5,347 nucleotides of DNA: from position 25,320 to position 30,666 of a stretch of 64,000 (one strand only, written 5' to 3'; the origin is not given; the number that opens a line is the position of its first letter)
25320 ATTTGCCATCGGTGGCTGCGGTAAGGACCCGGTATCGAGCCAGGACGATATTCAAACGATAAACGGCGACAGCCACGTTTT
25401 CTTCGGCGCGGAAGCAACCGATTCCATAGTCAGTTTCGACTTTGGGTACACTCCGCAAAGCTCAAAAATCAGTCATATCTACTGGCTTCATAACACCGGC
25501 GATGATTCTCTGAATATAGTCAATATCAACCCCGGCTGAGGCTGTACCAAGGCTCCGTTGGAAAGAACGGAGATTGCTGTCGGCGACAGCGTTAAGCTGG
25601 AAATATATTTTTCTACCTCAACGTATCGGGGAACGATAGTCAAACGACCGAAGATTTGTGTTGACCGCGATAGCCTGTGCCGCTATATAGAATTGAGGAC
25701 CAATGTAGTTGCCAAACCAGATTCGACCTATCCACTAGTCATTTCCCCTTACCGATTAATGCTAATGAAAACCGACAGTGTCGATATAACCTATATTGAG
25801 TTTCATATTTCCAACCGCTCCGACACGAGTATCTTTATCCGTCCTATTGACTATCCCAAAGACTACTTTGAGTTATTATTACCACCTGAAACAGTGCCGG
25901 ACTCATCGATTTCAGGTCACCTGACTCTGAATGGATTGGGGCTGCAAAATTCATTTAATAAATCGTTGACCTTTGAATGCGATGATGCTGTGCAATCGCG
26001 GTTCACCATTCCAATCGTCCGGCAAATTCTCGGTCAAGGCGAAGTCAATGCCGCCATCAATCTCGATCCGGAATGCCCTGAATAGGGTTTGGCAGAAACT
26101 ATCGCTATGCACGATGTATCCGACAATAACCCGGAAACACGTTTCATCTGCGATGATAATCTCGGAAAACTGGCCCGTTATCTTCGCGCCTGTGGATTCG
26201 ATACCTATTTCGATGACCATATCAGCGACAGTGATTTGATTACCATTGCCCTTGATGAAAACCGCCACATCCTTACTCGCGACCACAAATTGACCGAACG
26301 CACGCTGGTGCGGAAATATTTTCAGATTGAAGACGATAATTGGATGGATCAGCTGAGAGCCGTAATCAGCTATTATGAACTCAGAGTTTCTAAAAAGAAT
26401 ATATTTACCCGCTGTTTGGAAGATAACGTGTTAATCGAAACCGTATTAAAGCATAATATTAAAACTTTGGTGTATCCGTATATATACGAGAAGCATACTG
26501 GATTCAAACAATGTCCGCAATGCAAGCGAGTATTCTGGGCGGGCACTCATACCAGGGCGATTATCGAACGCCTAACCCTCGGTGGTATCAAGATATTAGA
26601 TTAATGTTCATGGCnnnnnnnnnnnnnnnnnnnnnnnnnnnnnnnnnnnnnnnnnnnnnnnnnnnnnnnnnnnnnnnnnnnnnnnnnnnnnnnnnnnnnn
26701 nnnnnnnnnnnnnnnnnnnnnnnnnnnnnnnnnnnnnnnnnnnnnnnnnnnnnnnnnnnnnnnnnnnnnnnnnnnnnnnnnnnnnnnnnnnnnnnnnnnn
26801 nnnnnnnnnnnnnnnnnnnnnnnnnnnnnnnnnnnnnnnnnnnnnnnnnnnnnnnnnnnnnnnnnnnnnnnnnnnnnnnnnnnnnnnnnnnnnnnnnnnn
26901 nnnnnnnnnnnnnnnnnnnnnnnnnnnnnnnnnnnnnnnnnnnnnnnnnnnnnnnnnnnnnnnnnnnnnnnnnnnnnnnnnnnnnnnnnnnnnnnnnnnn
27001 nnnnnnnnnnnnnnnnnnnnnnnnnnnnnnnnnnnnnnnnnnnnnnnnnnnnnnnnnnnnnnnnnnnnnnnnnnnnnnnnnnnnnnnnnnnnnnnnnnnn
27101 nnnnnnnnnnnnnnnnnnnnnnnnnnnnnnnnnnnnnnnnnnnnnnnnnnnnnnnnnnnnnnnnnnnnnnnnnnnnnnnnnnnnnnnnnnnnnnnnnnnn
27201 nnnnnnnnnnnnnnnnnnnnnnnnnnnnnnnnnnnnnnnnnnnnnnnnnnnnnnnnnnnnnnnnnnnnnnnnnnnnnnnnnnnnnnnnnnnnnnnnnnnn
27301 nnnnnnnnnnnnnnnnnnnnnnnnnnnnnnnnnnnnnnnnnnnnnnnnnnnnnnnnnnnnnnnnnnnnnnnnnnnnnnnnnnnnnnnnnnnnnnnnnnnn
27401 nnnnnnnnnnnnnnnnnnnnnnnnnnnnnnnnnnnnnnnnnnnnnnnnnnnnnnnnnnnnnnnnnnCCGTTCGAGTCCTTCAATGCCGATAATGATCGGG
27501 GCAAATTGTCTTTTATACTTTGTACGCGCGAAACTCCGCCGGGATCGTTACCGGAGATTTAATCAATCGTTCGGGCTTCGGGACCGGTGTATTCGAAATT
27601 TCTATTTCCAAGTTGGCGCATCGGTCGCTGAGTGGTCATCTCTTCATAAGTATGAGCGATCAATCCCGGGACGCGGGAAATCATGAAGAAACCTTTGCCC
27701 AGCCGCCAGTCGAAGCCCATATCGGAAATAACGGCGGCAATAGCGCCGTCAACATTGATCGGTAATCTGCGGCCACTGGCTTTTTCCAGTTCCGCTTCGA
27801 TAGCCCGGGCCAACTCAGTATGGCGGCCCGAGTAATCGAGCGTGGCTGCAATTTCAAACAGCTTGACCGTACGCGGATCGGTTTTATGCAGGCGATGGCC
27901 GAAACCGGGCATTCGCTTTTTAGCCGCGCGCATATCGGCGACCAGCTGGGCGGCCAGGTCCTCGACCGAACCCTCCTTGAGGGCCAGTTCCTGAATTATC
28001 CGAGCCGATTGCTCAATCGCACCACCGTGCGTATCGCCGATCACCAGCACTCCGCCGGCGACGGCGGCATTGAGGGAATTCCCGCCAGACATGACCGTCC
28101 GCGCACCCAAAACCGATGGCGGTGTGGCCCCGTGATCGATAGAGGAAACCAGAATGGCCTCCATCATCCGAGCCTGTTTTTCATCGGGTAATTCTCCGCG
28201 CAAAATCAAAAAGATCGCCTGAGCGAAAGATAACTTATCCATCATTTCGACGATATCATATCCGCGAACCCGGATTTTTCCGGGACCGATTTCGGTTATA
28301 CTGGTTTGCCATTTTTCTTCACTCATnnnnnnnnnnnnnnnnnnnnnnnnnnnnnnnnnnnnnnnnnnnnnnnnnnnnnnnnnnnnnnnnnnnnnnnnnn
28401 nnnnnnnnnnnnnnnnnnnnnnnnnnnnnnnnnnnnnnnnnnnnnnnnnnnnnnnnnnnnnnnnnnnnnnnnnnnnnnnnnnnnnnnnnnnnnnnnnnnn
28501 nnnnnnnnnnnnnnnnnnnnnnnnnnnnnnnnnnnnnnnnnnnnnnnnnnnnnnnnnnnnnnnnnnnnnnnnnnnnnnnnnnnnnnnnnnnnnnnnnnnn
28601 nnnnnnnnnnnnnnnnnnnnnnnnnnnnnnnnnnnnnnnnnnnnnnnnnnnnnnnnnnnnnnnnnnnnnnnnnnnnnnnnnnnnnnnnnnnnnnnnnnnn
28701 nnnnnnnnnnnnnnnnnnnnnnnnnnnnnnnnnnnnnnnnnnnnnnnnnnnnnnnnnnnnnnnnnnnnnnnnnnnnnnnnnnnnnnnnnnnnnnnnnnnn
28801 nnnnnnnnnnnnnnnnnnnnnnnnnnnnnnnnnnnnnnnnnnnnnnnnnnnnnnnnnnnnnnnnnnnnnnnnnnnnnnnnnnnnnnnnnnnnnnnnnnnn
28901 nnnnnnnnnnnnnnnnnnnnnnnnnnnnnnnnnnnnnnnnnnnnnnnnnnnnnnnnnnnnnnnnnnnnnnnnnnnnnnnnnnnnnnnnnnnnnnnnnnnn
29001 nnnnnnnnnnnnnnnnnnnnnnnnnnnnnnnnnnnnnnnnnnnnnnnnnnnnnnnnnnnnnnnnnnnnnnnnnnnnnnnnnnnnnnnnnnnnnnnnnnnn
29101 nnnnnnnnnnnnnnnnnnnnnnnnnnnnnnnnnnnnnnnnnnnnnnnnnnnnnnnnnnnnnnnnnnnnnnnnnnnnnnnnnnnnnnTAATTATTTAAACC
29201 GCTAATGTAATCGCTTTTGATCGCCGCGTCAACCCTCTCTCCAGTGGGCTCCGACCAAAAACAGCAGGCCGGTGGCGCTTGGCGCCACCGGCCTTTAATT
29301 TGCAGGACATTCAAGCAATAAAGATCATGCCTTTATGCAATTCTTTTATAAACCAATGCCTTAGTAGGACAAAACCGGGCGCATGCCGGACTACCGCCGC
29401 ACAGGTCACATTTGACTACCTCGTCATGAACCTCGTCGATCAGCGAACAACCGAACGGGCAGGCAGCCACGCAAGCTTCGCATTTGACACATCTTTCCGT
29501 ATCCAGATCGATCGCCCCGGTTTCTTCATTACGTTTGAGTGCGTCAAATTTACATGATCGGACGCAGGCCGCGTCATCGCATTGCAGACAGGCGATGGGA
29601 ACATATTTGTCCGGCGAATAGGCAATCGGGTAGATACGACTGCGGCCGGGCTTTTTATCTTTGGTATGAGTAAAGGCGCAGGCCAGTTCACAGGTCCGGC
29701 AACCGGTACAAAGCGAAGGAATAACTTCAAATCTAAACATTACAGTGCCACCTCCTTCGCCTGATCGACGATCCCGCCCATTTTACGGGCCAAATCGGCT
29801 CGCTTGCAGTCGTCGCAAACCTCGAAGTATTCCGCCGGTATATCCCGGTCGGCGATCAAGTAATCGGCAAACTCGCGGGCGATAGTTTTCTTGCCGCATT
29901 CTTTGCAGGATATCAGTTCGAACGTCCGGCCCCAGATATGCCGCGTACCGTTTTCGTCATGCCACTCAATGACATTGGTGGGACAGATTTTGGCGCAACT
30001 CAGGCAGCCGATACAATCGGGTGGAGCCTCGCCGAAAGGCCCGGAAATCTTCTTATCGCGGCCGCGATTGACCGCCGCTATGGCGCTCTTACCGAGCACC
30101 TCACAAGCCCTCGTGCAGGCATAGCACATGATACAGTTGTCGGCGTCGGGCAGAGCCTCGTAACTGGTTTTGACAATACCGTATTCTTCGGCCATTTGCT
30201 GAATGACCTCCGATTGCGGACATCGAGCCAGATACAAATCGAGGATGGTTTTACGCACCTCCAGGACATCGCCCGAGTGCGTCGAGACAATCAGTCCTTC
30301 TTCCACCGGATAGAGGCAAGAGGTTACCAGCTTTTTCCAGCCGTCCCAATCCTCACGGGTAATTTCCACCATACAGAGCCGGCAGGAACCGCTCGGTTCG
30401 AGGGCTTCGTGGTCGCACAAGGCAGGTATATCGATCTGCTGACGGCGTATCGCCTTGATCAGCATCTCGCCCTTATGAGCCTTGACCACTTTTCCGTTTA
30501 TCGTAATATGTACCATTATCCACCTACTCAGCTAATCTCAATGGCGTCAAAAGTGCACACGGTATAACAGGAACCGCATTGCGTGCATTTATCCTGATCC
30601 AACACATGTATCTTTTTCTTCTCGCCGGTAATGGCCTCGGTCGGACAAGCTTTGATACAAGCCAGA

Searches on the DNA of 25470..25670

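Call 62: search_rna_families(source=window, start=25470, end=25670, threshold=evalue, max_evalue=10)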
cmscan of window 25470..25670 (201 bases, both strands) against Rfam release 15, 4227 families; matches with E-value up to 10: 1.
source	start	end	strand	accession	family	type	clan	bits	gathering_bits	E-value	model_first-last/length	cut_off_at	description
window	25521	25592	-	RF02877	NmsRb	Gene; sRNA;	-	15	52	4.2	1-91/91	no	Neisseria metabolic switch regulator b (RcoF1/NgncR163)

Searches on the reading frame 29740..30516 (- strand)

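Call 65: search_protein_families(library=pfam, proteins=[window:29740-30516:-], max_evalue=0.001)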
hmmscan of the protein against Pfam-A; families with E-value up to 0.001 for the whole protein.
window:29740-30516:- (258 aa): 8 families
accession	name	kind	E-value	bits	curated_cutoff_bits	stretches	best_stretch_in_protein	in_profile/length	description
PF13510.11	Fer2_4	-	6.4e-18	65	22.8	1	1-81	3-81/82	2Fe-2S iron-sulfur cluster binding domain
PF00111.32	Fer2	-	4.2e-07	30.2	21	1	4-60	1-53/77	2Fe-2S iron-sulfur cluster binding domain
PF14697.11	Fer4_21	-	1.1e-06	29.2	35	1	124-184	4-58/59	4Fe-4S dicluster domain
PF13187.11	Fer4_9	-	2.5e-06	27.9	27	0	98-139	11-48/52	4Fe-4S dicluster domain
PF12838.12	Fer4_7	-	7.4e-06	26.8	27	1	168-208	2-42/52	4Fe-4S dicluster domain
PF13183.11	Fer4_8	-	1.4e-05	26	27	1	125-182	2-68/68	4Fe-4S dicluster domain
PF00037.32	Fer4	-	2.4e-05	24.4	21.1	1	167-184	7-24/24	4Fe-4S binding domain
PF13237.11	Fer4_10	-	0.00033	21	25.5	1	124-179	5-53/53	4Fe-4S dicluster domain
